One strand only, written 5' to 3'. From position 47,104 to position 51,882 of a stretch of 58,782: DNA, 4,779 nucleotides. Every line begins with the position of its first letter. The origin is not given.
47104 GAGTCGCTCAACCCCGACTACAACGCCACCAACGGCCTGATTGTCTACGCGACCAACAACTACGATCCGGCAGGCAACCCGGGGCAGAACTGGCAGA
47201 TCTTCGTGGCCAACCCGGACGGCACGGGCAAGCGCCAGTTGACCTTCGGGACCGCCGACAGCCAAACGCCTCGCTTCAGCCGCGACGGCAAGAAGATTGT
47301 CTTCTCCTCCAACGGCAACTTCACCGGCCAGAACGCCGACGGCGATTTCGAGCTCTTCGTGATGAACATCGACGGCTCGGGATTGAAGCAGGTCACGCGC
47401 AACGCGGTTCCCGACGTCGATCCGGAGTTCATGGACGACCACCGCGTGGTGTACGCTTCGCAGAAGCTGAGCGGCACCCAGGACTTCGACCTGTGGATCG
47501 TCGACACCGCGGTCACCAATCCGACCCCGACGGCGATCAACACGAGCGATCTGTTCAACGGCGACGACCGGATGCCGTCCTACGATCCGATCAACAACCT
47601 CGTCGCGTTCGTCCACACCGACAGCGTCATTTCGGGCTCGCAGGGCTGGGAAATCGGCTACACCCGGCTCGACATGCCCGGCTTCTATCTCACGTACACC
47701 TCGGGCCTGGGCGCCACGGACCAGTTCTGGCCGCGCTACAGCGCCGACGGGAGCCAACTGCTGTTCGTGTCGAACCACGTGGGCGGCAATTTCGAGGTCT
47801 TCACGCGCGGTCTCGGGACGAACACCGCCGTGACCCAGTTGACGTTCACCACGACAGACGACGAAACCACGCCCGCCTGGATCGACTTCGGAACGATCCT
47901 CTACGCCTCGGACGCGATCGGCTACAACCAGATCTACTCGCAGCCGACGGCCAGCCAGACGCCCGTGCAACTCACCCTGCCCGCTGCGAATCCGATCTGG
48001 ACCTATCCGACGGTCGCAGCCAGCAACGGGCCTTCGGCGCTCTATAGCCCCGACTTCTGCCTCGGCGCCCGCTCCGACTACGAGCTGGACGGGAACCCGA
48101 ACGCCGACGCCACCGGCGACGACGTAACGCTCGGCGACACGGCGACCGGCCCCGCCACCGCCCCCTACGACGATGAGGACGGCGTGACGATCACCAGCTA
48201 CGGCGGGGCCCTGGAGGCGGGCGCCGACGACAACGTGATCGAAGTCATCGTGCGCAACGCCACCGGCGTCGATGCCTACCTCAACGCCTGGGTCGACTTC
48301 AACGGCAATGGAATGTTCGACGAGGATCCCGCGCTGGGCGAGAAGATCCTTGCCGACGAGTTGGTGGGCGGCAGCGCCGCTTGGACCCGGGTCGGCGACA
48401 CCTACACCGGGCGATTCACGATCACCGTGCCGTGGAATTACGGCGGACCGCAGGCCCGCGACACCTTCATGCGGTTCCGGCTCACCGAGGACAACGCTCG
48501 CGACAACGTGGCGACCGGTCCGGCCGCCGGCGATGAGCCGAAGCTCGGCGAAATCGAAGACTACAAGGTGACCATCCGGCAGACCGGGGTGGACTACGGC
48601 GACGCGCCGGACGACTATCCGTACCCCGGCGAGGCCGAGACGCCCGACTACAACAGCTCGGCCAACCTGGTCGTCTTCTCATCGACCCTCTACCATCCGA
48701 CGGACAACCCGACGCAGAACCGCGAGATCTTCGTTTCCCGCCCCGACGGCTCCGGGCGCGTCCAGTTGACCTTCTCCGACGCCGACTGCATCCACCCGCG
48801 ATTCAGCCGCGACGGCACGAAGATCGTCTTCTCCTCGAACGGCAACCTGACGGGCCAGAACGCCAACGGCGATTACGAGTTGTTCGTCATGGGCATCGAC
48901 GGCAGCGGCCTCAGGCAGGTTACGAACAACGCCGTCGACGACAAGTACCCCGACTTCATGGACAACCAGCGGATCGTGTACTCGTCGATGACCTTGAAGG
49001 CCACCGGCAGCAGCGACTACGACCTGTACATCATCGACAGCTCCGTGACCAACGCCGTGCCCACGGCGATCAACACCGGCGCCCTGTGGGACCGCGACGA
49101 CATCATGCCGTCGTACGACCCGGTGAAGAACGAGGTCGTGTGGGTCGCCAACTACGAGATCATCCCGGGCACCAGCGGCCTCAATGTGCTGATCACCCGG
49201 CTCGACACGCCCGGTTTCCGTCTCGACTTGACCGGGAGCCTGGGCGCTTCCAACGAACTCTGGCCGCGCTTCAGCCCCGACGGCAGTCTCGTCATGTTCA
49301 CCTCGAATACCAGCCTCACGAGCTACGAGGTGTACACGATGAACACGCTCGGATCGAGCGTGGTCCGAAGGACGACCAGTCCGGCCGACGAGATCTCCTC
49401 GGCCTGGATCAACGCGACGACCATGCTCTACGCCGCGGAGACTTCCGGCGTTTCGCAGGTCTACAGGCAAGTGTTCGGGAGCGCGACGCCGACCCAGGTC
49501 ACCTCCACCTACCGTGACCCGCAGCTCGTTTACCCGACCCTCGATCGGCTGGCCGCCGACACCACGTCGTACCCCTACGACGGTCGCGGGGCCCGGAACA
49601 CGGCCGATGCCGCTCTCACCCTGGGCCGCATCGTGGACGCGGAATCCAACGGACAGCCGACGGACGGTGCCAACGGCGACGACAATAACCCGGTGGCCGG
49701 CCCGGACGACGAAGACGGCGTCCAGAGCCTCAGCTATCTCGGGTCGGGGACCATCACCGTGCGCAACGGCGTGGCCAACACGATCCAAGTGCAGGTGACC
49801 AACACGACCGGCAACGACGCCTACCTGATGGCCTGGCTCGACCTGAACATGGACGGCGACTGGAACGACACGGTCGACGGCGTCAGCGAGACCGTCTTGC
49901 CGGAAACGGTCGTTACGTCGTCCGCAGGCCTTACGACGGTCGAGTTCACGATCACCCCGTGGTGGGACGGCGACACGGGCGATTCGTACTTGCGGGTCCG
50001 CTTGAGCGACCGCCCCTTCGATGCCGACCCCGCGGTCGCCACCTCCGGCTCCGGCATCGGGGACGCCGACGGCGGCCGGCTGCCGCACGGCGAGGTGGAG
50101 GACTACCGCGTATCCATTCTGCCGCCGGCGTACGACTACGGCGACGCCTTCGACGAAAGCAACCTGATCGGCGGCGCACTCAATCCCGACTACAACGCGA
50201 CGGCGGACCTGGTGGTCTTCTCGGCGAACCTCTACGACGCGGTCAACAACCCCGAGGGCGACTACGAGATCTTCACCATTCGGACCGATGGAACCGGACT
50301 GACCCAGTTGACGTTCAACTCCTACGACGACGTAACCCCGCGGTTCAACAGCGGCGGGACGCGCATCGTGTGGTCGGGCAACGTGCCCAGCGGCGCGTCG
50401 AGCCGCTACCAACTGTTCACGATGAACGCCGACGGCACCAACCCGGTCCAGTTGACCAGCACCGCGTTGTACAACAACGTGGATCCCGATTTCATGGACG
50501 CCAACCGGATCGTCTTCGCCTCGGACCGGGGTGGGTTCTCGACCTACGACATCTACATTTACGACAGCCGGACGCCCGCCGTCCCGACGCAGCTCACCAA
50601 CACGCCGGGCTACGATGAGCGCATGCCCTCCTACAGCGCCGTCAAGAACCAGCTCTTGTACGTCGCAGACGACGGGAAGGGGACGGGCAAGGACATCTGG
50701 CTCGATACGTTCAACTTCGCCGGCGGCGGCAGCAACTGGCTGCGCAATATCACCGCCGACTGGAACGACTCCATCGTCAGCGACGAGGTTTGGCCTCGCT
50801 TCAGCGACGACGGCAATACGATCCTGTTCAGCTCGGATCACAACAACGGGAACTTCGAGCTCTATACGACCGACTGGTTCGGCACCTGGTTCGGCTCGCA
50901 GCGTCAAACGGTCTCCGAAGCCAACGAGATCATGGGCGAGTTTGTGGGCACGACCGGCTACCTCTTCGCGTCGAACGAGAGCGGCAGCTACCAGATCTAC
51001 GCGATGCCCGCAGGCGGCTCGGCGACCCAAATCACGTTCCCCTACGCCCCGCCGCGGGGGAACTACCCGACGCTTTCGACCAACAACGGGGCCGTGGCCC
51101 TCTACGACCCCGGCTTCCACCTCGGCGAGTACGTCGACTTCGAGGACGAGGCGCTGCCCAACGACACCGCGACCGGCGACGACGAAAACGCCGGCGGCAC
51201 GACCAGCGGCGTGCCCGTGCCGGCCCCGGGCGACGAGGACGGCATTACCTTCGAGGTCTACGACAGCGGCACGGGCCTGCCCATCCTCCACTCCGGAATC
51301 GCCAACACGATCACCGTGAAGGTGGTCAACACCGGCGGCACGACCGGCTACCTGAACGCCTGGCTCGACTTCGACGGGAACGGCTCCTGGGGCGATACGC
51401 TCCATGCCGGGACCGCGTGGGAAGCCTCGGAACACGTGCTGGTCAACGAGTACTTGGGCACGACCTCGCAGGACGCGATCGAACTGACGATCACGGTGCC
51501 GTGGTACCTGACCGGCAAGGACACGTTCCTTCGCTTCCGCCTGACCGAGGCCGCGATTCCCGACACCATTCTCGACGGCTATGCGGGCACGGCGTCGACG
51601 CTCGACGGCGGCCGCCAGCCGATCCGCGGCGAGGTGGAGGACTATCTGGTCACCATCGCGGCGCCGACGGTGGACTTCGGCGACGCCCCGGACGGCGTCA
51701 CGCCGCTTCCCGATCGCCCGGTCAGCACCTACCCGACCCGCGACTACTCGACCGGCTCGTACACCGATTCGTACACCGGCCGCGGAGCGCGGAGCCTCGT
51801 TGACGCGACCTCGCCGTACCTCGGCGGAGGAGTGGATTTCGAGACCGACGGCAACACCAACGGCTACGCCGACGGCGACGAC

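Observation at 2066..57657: Mirror-image pair of paralogous giant genes (7,910 and 10,376 codons) as a candidate two-member surface mega-protein system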

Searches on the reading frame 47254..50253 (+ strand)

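Call 8: search_protein_families(library=pfam, proteins=[window:47254-50253:+], max_evalue=0.01)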
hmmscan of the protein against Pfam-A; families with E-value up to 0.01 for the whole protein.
window:47254-50253:+ (1000 aa): 2 families
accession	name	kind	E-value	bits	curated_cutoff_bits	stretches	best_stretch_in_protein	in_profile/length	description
PF07676.18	PD40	-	9.5e-23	80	20.9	4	666-694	9-37/38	WD40-like Beta Propeller Repeat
PF20009.4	GEVED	-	9.6e-17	62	24.4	2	342-440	1-78/78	GEVED domain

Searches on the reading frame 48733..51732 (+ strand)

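Call 8: search_protein_families(library=pfam, proteins=[window:48733-51732:+], max_evalue=0.01)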
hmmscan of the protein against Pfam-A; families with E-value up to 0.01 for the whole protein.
window:48733-51732:+ (1000 aa): 2 families
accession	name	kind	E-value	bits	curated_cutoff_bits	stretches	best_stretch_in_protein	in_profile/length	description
PF07676.18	PD40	-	5.8e-25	87.1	20.9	3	684-711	10-37/38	WD40-like Beta Propeller Repeat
PF20009.4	GEVED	-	1.7e-14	54.8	24.4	2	364-460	1-77/78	GEVED domain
